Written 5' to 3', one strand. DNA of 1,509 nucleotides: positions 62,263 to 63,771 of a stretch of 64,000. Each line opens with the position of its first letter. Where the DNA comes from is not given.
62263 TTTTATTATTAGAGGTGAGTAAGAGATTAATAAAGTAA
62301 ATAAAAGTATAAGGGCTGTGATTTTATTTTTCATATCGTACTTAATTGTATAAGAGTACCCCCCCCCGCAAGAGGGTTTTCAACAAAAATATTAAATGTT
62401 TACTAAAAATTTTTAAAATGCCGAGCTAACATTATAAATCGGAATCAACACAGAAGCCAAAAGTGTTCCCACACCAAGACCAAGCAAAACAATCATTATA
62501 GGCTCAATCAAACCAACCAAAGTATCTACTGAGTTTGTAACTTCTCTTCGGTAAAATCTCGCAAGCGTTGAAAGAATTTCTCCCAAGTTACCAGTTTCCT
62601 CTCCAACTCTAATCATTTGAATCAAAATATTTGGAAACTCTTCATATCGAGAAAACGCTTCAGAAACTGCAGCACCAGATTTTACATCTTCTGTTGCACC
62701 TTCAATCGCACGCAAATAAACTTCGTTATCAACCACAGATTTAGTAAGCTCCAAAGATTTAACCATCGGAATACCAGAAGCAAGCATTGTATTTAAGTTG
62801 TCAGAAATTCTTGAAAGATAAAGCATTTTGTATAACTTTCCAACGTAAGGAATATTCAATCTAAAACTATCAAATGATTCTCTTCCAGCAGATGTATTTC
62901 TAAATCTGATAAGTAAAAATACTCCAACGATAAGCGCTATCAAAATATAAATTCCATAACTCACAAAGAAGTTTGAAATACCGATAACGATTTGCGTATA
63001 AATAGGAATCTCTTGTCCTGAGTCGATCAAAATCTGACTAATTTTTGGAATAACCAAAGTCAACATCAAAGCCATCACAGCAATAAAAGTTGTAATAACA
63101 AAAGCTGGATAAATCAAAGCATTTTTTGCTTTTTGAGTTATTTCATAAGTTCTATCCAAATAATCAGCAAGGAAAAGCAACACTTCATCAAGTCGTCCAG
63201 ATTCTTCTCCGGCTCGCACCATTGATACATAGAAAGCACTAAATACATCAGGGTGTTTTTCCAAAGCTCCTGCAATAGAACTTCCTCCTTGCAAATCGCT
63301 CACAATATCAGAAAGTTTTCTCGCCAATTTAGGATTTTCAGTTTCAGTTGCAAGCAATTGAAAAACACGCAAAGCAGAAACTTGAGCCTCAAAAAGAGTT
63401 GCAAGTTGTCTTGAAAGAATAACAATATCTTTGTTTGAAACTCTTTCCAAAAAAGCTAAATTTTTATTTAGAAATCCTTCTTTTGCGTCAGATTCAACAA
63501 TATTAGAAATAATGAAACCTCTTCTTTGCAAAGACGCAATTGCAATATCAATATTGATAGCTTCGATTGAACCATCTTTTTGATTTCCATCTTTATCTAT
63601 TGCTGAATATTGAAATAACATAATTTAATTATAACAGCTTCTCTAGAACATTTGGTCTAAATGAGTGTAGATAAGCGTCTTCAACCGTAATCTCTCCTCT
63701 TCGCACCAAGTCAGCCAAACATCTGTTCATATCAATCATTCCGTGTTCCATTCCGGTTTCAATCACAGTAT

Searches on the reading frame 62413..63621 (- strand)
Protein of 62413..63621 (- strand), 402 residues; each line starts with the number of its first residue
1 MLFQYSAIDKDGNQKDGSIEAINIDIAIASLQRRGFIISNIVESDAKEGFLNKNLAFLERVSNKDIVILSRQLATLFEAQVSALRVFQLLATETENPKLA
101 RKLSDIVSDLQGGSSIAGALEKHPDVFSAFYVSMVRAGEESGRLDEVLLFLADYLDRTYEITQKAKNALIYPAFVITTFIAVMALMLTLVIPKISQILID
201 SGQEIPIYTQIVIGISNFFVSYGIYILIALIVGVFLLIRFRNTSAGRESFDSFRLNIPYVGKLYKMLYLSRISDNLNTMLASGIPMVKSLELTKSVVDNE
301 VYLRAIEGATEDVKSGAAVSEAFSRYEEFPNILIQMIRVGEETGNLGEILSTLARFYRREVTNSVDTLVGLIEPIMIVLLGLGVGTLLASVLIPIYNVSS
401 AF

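Call 6: search_protein_families(library=pfam, proteins=[window:62413-63621:-], max_evalue=0.01)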
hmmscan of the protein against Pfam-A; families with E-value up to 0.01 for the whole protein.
window:62413-63621:- (402 aa): 1 family
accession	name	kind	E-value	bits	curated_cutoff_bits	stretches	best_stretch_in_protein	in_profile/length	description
PF00482.28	T2SSF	-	5.2e-58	194.9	25.2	2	70-192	2-125/125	Type II secretion system (T2SS), protein F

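Call 8: find_encoding_contigs(protein=window:62413-63621:-, flank=3000, max_places=10)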
Protein window:62413-63621:- (402 aa): 1 contig read that carries it; 1 place shown.
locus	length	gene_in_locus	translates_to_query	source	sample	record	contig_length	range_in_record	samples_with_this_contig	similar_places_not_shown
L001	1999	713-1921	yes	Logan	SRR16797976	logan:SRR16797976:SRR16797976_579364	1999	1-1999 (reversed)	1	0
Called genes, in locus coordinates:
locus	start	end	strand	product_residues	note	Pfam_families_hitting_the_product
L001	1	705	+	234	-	?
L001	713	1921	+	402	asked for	PF28597:T2SSF_N, PF00482:T2SSF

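Call 11: find_related_loci(query=window:62413-63621:-, collection=genome_contigs, flank=4000)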
Query window:62413-63621:- (402 aa) in genome_contigs; peptide patterns used: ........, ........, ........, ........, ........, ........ (x = any residue, [..] = any of these).
599 stretches matched a pattern (row limit reached: there are more); 512 encode a relative of the query (tblastn E <= 1e-3); the best 80 are kept; 80 distinct loci.
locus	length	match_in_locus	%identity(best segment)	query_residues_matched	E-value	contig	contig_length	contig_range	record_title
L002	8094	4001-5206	87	1-402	0e+0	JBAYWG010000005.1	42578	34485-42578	MAG: Candidatus Paceibacterota bacterium isolate SO_2016_LW3_78 scaffold01335_LW162_2016, whole genome shotgun sequence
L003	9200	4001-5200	68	3-402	0e+0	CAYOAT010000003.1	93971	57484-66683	MAG TPA_asm: uncultured Candidatus Saccharibacteria bacterium isolate binchicken_co113_255 genome assembly, contig: NODE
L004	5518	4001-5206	63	1-402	1e-170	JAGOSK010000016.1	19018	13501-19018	MAG: Candidatus Paceibacterota bacterium isolate Gw_Eff_bin_316 Gw_Eff_6126_length_19018_cov_23.803240, whole genome sho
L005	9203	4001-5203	63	1-401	2e-169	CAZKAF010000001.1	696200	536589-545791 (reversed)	MAG TPA_asm: uncultured Candidatus Saccharibacteria bacterium isolate SRP344714_co1_229 genome assembly, contig: NODE_5_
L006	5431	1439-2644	62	1-402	2e-170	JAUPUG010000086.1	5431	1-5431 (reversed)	MAG: Patescibacteria group bacterium isolate erpe_2018_sw_12hr_WHONDRS-SW48-000089_B_bin.38 scaffold_696184, whole genom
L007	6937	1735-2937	64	1-401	2e-166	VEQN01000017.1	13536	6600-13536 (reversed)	MAG: Candidatus Taylorbacteria bacterium isolate ZLKRG15 NODE_4608_length_13536_cov_4.833321, whole genome shotgun seque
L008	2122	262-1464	63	1-401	2e-178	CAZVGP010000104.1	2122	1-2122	MAG TPA_asm: uncultured Candidatus Saccharibacteria bacterium isolate SRP269290_co8_15 genome assembly, contig: NODE_269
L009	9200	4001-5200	61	1-401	2e-164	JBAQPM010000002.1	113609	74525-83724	MAG: Minisyncoccia bacterium isolate MFD12001_ilm_asm_bin22 k127_87636, whole genome shotgun sequence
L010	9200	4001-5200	60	1-401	8e-164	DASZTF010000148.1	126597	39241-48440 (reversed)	MAG TPA_asm: Candidatus Paceibacterota bacterium isolate SMAG_U6069 k141_28252, whole genome shotgun sequence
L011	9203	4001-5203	60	1-402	1e-162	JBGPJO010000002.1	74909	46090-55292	MAG: Candidatus Paceibacteria bacterium isolate OBJ_0618_7090110_307 k141_5804735_length_74909_cov_16.0067, whole genome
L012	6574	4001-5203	62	1-401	4e-162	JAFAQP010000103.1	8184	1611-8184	MAG: Patescibacteria group bacterium isolate CP_BM_ER_67 BM_ER_k147_7639809, whole genome shotgun sequence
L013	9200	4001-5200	60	1-401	4e-162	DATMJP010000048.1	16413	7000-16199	MAG TPA_asm: Candidatus Paceibacterota bacterium isolate SMAG_U13573 k141_257424, whole genome shotgun sequence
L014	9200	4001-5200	61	1-401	1e-161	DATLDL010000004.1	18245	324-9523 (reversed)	MAG TPA_asm: Candidatus Paceibacterota bacterium isolate SMAG_U14349 k141_1567767, whole genome shotgun sequence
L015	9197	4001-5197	61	1-401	3e-161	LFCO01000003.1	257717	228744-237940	MAG: Parcubacteria bacterium C7867-005 C7867_00016, whole genome shotgun sequence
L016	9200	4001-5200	62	1-401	4e-161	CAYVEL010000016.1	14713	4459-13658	MAG TPA_asm: uncultured Candidatus Saccharibacteria bacterium isolate SRP220891_co5_92 genome assembly, contig: NODE_275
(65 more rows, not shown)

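Call 32: find_homologous_proteins(query=window:62413-63621:-, max_evalue=1e-100)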
Query window:62413-63621:- (402 aa): 7920 proteins with E <= 1e-100 among 8000 candidates; the best 120 are listed.
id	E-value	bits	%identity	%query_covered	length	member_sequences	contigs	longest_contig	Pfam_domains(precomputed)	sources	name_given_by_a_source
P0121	9.2e-247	836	100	100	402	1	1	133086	PF00482.29,PF28597.1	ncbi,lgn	-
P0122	3.5e-236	801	93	100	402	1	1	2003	PF00482.29,PF28597.1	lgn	-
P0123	4.3e-236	801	93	100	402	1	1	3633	PF00482.29,PF28597.1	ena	-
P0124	8.9e-230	780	90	100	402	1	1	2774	PF00482.29,PF28597.1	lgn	-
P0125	2.7e-229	778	90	100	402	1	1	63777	PF00482.29,PF28597.1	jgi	jgi:type IV pilus assembly protein PilC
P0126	6.4e-229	777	90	100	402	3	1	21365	PF00482.29,PF28597.1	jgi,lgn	-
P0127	1.2e-228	776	90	100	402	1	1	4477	PF00482.29,PF28597.1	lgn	-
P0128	2.1e-228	775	90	100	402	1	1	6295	PF00482.29,PF28597.1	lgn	-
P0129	2.1e-228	775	90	100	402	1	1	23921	PF00482.29,PF28597.1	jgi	jgi:type IV pilus assembly protein PilC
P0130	4.3e-228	774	90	100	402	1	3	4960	PF00482.29,PF28597.1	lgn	-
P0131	1.7e-227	772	89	100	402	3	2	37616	PF00482.29,PF28597.1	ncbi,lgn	-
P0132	2.0e-226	769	89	100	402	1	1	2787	PF00482.29,PF28597.1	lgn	-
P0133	6.3e-224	761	89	100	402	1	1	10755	PF00482.29,PF28597.1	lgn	-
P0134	1.1e-223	760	88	100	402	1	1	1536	PF00482.29,PF28597.1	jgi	jgi:type IV pilus assembly protein PilC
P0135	1.1e-223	760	88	100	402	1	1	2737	PF00482.29,PF28597.1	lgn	-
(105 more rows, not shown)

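Call 33: find_encoding_contigs(protein=P0123, flank=3500, max_places=4)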
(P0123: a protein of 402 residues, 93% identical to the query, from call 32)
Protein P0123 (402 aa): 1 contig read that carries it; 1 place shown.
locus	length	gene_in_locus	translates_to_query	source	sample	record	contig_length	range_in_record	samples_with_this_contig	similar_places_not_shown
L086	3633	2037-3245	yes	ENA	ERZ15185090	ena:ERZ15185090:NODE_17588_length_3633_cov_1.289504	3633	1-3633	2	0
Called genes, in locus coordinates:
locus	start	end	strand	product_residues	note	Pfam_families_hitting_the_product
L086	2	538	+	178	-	?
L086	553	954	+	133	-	PF00072:Response_reg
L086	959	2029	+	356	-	PF00437:T2SSE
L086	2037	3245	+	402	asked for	PF28597:T2SSF_N, PF00482:T2SSF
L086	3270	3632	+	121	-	?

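Call 34: find_encoding_contigs(protein=P0122, flank=3500, max_places=4)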
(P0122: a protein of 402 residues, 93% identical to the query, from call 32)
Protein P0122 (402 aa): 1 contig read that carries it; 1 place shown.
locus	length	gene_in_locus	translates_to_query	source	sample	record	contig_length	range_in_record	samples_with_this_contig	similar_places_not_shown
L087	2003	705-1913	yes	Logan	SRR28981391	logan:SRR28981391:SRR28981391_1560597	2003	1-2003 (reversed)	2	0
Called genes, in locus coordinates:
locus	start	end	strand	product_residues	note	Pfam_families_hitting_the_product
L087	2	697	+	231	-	?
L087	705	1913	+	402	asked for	PF28597:T2SSF_N, PF00482:T2SSF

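Call 35: find_encoding_contigs(protein=P0125, flank=3500, max_places=4)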
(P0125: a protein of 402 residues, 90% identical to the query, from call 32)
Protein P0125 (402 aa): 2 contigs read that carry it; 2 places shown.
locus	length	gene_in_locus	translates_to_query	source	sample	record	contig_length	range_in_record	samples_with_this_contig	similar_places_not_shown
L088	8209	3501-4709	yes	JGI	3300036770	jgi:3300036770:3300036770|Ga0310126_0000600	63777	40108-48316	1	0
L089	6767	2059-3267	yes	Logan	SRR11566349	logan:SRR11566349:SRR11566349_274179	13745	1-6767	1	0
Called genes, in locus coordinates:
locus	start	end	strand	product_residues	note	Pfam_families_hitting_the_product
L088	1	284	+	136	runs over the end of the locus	-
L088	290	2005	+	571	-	PF05157:MshEN, PF00437:T2SSE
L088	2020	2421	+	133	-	PF00072:Response_reg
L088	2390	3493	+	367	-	PF00437:T2SSE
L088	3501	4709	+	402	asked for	PF28597:T2SSF_N, PF00482:T2SSF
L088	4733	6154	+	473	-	PF02934:GatB_N, PF02637:GatB_Yqey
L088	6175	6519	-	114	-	-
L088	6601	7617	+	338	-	PF00044:Gp_dh_N, PF02800:Gp_dh_C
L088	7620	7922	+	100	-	-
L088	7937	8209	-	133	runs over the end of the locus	-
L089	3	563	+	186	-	?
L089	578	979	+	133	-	PF00072:Response_reg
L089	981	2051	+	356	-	PF00437:T2SSE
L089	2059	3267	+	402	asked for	PF28597:T2SSF_N, PF00482:T2SSF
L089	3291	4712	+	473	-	PF02934:GatB_N, PF02637:GatB_Yqey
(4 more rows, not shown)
